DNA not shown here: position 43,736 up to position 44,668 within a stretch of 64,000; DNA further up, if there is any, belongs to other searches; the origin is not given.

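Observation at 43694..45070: alpha operon split: orphan gene and 0.55-kb pyrimidine-rich tract inserted between rpoA and rplQ, each side with its own terminator and promoter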

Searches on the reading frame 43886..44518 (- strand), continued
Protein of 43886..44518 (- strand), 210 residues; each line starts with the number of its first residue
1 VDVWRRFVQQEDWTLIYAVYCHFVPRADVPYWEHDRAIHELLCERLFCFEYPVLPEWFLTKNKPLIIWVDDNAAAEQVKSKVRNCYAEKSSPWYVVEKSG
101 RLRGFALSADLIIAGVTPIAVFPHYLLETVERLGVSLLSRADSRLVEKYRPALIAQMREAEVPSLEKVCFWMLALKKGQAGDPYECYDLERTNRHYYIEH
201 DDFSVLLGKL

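Call 72: fold_search(model_id=the predicted structure, library=pdb)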
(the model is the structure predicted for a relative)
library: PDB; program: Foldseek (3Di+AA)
matches with E <= 10: 115; with E <= 0.001: 0
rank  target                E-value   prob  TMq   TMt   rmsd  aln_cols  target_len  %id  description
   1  1bv4_D                9.0e-02  0.84  0.23  0.49  13.0       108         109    6  APO-MANNOSE-BINDING PROTEIN-C (released 1999-01-13)
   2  1bv4_B                1.1e-01  0.80  0.24  0.49  12.3       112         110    7  APO-MANNOSE-BINDING PROTEIN-C (released 1999-01-13)
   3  2yvx_A                3.5e-01  0.12  0.14  0.10  11.9       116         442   21  Crystal structure of magnesium transporter MgtE (released 2007-09-04)
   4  6rfv_B                4.2e-01  0.03  0.10  0.11  16.0       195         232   11  Revisiting pH-gated conformational switch. Complex HK853-RR468 pH 7 (released 2020-02-19)
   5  1bv4_A                4.5e-01  0.44  0.23  0.46  11.9       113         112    7  APO-MANNOSE-BINDING PROTEIN-C (released 1999-01-13)
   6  5xtw_F                7.7e-01  0.23  0.22  0.13  10.9       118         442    9  Crystal structure of the CysR-CTLD2 fragment of human MR at acidic pH (released 2017-12-27)
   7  5ao6_B                9.8e-01  0.47  0.27  0.16   6.1       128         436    8  Endo180 D1-4, trigonal form (released 2015-10-28)
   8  6inn_C                1.0e+00  0.20  0.26  0.12  10.0       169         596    6  Crystal structure of the CysR-CTLD3 fragment of human MR at acidic pH (pH 5.6) (released 2019-09-18)
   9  3ubu_B                1.2e+00  0.38  0.27  0.49   7.9       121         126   10  Crystal structure of agkisacucetin, a GpIb-binding snaclec (snake C-type lectin) that inhibits platelet (released 2012-04-11)
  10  5ao6_A                1.2e+00  0.33  0.24  0.15   7.6       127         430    9  Endo180 D1-4, trigonal form (released 2015-10-28)
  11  6inn_A                1.2e+00  0.30  0.26  0.12   6.3       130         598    8  Crystal structure of the CysR-CTLD3 fragment of human MR at acidic pH (pH 5.6) (released 2019-09-18)
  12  7wz8_A                1.2e+00  0.23  0.24  0.32  12.8       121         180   11  Structure of human langerin complex in Birbeck granules (released 2022-06-22)
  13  1egi_B                1.3e+00  0.33  0.27  0.43   7.5       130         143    8  STRUCTURE OF A C-TYPE CARBOHYDRATE-RECOGNITION DOMAIN (CRD-4) FROM THE MACROPHAGE MANNOSE RECEPTOR (released 2000-08-30)
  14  5uht_A                1.3e+00  0.02  0.11  0.11  16.7       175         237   11  Structure of the Thermotoga maritima HK853-BeF3-RR468 complex at pH 5.0 (released 2017-12-27)
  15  7n0e_B                1.4e+00  0.02  0.11  0.13  15.9       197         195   14  Co-complex of the histidine kinase region of RetS and the dimerization and histidine phosphotransfer domain of GacS (released 2022-03-09)
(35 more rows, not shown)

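Call 73: find_encoding_contigs(protein=P0001, flank=3000, max_places=4)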
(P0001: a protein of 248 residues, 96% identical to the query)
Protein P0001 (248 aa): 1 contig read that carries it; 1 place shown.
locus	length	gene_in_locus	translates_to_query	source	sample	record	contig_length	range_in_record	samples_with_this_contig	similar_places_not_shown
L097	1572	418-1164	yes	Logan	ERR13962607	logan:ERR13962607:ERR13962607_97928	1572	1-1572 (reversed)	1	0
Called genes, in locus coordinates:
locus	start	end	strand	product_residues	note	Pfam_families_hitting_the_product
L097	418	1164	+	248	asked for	-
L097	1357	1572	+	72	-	?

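Call 80: fold_search(model_id=the predicted structure, library=viral)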
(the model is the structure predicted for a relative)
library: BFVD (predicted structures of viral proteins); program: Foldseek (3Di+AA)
matches with E <= 10: 204; with E <= 0.001: 0
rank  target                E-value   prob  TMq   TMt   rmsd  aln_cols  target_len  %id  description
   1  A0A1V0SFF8            5.0e-01  0.25  0.16  0.14  16.1        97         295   15  Methyltransferase [Hokovirus HKV1]
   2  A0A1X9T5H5            6.0e-01  0.66  0.26  0.20   4.8       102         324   11  C-type lectin protein [Ranid herpesvirus 3]
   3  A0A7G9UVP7            6.8e-01  0.10  0.12  0.27  15.3       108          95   13  (no name in the UniProt tables at hand)
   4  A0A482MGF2            1.0e+00  0.02  0.10  0.08  24.6       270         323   10  Uncharacterized protein [Serratia phage Serbin]
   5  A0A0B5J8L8            1.2e+00  0.11  0.14  0.29  14.2       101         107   13  F-box domain protein [Pandoravirus inopinatum]
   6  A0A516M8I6            1.2e+00  0.10  0.12  0.27   9.1        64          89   14  (no name in the UniProt tables at hand)
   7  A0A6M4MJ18            1.3e+00  0.30  0.27  0.11   5.5       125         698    8  ORF6 [Bearded dragon adenovirus 1]
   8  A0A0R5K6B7            1.7e+00  0.04  0.18  0.07  19.2       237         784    5  DNA adenine methylase [Qinghai Lake virophage]
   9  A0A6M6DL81            2.0e+00  0.02  0.11  0.13  15.2       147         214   12  (no name in the UniProt tables at hand)
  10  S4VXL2                2.2e+00  0.06  0.13  0.07  14.5        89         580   13  F-box domain containing protein [Pandoravirus salinus]
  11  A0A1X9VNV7            2.2e+00  0.01  0.10  0.07  22.2       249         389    8  histidine kinase [Mimivirus AB-566-O17]
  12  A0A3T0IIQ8            2.4e+00  0.33  0.17  0.47   6.5        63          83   11  Uncharacterized protein [Vibrio virus vB_VspP_SBP1]
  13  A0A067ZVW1            2.4e+00  0.04  0.14  0.11  18.2       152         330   16  (no name in the UniProt tables at hand)
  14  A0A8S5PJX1            2.4e+00  0.01  0.08  0.08  16.4       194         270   10  Uncharacterized protein [Siphoviridae sp. ctL0q1]
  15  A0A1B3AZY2            2.5e+00  0.02  0.11  0.07  19.5       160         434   11  Uncharacterized protein [Gordonia phage Eyre]
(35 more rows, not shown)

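Call 93: search_protein_families(library=padloc, proteins=[P0001, P0020, P0048, P0060], max_evalue=1)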
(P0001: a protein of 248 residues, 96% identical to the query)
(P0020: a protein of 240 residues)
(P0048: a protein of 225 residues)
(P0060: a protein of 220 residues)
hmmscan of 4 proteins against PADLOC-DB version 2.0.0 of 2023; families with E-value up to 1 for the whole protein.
P0001 (248 aa): 0 families

P0020 (240 aa): 1 family
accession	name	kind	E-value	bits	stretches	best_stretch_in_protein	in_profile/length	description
PDLC03979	PD-Lambda-2_A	-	0.13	11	1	8-53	2-45/97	-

P0048 (225 aa): 0 families

P0060 (220 aa): 0 families

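Call 94: search_protein_families(library=phrogs, proteins=[P0001, P0020, P0048, P0060], max_evalue=1)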
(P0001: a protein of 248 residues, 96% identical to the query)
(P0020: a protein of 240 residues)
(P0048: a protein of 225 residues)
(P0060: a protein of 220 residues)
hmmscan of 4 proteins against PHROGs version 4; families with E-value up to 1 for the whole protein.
P0001 (248 aa): 1 family
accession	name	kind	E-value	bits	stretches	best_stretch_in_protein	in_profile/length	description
phrog_19083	-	unknown function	0.26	12.5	1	185-218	39-72/90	-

P0020 (240 aa): 2 families
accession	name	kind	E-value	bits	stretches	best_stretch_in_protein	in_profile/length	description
phrog_5734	-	unknown function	0.057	15.1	1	10-53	4-45/97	-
phrog_29031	-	unknown function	0.14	13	1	87-123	138-171/202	-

P0048 (225 aa): 0 families

P0060 (220 aa): 0 families
